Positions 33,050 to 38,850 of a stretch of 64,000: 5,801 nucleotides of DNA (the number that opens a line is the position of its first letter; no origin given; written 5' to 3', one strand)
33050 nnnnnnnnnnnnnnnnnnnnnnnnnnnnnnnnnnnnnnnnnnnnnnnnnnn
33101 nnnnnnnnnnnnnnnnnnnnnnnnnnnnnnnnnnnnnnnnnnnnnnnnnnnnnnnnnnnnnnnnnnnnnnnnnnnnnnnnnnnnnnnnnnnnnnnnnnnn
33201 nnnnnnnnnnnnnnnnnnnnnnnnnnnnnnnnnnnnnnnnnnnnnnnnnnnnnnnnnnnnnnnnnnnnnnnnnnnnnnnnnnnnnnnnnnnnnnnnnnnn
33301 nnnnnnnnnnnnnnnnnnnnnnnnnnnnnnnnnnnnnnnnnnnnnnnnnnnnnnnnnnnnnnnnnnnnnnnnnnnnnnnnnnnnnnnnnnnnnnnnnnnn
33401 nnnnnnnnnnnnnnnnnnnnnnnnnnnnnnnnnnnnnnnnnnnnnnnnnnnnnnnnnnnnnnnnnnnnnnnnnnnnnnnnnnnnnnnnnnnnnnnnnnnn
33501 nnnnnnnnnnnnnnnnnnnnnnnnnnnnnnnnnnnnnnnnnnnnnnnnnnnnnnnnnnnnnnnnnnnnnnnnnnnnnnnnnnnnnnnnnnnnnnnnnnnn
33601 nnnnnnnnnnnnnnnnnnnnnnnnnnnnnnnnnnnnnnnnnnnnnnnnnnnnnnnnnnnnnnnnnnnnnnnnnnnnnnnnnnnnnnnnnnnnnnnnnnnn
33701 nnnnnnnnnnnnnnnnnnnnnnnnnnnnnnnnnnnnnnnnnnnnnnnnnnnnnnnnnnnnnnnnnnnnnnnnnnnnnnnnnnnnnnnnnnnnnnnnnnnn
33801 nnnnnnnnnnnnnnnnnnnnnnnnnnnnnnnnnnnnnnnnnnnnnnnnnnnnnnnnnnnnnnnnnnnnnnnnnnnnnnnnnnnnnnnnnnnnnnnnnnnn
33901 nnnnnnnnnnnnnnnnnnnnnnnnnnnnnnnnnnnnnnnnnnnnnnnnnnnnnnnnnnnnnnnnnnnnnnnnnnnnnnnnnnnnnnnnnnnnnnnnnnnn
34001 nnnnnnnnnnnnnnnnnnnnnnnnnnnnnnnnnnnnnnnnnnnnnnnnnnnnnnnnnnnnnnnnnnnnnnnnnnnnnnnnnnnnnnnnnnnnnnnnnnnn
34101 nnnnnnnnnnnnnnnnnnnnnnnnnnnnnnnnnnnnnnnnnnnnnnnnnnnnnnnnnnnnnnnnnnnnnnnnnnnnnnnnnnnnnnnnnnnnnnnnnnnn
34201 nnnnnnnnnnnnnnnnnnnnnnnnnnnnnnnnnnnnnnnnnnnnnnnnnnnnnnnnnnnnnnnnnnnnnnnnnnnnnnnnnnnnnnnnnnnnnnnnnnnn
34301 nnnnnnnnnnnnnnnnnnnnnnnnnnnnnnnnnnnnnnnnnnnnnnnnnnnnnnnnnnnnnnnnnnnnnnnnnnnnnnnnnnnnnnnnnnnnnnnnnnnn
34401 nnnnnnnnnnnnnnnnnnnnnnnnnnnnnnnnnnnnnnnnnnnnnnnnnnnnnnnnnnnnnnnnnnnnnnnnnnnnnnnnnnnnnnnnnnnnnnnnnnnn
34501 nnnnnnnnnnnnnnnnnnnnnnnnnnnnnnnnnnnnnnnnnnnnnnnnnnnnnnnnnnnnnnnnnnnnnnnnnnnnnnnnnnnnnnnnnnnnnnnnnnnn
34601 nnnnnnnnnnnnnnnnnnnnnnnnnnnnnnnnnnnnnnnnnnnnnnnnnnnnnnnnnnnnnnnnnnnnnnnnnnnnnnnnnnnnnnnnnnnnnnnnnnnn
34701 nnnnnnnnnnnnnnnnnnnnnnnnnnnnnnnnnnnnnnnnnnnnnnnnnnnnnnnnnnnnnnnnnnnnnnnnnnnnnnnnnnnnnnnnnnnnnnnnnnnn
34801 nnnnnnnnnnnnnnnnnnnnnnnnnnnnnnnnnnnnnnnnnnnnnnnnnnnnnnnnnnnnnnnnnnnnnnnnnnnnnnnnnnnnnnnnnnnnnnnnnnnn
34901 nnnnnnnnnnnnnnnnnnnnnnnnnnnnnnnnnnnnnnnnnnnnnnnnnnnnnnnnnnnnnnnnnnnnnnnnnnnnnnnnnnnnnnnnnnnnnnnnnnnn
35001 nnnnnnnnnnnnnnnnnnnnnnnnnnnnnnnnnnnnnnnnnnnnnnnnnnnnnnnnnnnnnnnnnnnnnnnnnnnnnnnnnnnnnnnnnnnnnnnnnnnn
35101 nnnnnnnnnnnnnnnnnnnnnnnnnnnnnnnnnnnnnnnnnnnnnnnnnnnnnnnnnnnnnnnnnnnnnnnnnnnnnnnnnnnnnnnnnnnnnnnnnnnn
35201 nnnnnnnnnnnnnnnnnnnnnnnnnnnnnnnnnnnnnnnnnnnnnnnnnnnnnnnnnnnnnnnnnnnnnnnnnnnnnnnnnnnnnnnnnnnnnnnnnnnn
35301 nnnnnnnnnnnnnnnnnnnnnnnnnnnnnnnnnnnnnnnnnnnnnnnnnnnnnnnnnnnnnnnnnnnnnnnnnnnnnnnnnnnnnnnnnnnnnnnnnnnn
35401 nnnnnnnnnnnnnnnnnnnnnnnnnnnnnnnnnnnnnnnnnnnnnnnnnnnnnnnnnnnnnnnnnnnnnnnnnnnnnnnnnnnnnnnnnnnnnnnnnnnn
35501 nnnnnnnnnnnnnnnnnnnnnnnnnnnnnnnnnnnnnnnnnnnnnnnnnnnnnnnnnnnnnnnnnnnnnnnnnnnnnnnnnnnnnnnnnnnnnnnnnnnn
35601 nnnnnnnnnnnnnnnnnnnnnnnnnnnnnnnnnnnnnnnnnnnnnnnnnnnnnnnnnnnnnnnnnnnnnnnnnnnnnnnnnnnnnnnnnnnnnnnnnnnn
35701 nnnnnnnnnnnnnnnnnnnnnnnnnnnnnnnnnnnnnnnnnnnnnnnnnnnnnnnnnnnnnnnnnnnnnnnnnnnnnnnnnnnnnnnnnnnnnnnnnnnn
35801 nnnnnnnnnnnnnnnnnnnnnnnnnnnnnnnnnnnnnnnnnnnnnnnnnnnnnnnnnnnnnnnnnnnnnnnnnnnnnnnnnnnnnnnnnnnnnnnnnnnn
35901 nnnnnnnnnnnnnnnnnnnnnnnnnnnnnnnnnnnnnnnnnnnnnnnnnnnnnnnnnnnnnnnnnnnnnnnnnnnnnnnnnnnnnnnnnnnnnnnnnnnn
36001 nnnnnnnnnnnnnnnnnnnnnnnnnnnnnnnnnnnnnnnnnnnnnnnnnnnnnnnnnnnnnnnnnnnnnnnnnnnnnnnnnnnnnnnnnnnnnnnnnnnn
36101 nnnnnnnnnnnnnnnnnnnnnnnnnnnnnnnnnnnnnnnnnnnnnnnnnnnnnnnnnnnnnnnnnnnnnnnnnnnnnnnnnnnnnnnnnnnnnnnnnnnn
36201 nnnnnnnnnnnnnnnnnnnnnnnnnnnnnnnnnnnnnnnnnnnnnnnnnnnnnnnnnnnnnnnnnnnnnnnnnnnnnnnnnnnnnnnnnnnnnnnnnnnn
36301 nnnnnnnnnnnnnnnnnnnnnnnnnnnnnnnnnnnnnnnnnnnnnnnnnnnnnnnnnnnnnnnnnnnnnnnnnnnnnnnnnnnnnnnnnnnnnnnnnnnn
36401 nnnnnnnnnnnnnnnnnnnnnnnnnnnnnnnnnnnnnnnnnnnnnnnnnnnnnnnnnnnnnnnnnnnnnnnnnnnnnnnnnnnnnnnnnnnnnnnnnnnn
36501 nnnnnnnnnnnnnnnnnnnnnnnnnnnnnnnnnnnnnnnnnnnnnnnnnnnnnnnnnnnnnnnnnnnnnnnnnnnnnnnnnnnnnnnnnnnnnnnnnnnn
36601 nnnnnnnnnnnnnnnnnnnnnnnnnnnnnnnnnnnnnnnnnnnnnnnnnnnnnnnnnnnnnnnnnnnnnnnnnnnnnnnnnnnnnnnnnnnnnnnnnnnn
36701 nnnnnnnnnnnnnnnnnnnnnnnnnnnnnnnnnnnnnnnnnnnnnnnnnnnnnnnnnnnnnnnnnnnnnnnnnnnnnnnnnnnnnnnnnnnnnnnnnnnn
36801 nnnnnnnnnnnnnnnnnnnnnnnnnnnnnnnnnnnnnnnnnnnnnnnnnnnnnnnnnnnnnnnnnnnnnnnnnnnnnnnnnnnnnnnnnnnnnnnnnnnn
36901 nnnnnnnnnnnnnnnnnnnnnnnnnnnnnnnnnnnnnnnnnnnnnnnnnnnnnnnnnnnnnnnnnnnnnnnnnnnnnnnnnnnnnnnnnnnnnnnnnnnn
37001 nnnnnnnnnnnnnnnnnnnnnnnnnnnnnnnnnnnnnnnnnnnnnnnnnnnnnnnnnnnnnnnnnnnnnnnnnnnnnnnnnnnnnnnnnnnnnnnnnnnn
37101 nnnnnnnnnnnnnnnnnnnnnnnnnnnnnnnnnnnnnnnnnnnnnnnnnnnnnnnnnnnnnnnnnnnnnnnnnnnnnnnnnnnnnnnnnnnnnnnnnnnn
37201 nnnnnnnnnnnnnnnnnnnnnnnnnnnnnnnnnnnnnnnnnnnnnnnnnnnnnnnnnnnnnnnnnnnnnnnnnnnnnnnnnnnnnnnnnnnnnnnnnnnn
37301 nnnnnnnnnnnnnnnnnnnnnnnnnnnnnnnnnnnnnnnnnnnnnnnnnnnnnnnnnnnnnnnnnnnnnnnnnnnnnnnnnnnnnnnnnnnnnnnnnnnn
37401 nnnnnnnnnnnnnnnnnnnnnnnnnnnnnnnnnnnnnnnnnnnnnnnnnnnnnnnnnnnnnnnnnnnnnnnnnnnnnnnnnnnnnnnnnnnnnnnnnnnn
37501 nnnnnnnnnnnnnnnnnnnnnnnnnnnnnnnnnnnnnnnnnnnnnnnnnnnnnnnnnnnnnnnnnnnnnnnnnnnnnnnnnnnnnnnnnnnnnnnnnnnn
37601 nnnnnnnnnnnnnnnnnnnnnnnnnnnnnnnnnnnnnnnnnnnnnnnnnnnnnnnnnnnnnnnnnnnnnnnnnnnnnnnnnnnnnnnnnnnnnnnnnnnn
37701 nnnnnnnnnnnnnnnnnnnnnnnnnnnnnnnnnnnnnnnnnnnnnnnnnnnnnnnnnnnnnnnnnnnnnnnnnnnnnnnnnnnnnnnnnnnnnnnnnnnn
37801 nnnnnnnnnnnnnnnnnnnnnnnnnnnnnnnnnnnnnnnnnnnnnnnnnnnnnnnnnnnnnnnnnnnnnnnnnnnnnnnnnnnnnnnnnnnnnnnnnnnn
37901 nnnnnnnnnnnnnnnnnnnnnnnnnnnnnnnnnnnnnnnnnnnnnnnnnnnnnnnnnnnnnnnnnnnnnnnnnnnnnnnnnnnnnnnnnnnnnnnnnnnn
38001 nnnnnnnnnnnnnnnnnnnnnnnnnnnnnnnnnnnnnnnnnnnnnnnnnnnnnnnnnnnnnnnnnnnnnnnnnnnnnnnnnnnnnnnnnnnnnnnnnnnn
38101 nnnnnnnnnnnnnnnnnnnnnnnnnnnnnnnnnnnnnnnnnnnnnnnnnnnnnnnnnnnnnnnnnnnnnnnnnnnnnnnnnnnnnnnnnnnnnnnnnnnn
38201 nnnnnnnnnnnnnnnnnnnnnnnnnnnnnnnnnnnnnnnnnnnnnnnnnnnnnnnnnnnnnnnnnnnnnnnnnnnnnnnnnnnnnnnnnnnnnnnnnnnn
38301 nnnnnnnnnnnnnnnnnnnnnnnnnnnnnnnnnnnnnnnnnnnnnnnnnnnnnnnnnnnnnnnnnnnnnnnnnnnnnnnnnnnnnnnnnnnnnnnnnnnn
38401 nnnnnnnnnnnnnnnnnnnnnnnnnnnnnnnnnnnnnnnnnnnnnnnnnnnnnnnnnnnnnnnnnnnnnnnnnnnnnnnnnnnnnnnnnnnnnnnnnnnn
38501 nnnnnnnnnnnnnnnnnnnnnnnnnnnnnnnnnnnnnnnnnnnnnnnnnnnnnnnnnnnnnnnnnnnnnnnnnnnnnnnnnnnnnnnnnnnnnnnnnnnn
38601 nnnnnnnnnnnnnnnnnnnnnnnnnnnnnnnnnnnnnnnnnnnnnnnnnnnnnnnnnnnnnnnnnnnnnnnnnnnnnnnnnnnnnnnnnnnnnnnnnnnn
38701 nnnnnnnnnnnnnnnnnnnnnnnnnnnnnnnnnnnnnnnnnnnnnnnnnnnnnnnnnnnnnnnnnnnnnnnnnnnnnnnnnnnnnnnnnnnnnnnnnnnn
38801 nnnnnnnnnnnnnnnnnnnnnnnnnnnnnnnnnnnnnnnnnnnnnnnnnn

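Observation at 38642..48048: Candidate exopolysaccharide module: QxxRW GT2 synthase + novel 404-aa membrane partner + GH-A lipoprotein + deacetylase relic + lipid-linked-sugar branch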

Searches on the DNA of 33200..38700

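Call 52: search_rna_families(source=window, start=33200, end=38700, threshold=evalue, max_evalue=0.1)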
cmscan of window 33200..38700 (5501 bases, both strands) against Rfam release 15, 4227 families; matches with E-value up to 0.1: 0.
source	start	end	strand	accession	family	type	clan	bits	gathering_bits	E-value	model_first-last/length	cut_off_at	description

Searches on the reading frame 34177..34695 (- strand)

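Call 16: search_protein_families(library=ncbifam, proteins=[window:34177-34695:-], max_evalue=0.00001)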
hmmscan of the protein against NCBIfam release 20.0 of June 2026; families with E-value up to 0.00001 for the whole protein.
window:34177-34695:- (172 aa): 0 families

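Call 17: search_protein_families(library=pfam, proteins=[window:34177-34695:-], max_evalue=0.1)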
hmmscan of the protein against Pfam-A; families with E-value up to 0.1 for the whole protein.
window:34177-34695:- (172 aa): 1 family
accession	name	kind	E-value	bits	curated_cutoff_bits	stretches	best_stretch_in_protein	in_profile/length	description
PF07238.19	PilZ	-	2e-13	51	22.5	1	56-165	1-101/102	PilZ domain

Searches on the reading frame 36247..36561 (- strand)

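Call 68: search_protein_families(library=pfam, proteins=[window:36247-36561:-], max_evalue=0.001)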
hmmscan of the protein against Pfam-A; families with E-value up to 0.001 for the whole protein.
window:36247-36561:- (104 aa): 1 family
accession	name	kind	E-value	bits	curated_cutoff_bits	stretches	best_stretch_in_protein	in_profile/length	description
PF21748.3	UPF0150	-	6e-28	97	27.3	1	28-90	1-64/64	UPF0150-like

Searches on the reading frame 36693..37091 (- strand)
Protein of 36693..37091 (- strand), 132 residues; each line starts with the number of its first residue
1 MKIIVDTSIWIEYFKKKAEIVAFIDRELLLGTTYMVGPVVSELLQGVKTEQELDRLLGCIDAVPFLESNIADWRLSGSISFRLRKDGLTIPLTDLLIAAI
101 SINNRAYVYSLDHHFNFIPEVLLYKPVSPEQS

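Call 68: search_protein_families(library=pfam, proteins=[window:36693-37091:-], max_evalue=0.001)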
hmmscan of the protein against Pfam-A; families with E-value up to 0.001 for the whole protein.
window:36693-37091:- (132 aa): 1 family
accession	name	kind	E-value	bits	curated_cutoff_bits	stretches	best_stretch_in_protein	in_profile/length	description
PF01850.27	PIN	-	1.4e-06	29.3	23.6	1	3-116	1-115/120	PIN domain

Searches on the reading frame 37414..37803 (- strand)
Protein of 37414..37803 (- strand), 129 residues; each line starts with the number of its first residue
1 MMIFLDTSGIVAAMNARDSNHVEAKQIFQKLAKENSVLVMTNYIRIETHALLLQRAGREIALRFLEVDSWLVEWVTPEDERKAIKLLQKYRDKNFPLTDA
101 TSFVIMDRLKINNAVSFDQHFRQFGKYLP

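Call 68: search_protein_families(library=pfam, proteins=[window:37414-37803:-], max_evalue=0.001)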
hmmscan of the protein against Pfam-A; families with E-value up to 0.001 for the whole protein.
window:37414-37803:- (129 aa): 1 family
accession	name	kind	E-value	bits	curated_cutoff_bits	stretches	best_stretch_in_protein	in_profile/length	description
PF01850.27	PIN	-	4.2e-09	37.5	23.6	1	3-125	1-118/120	PIN domain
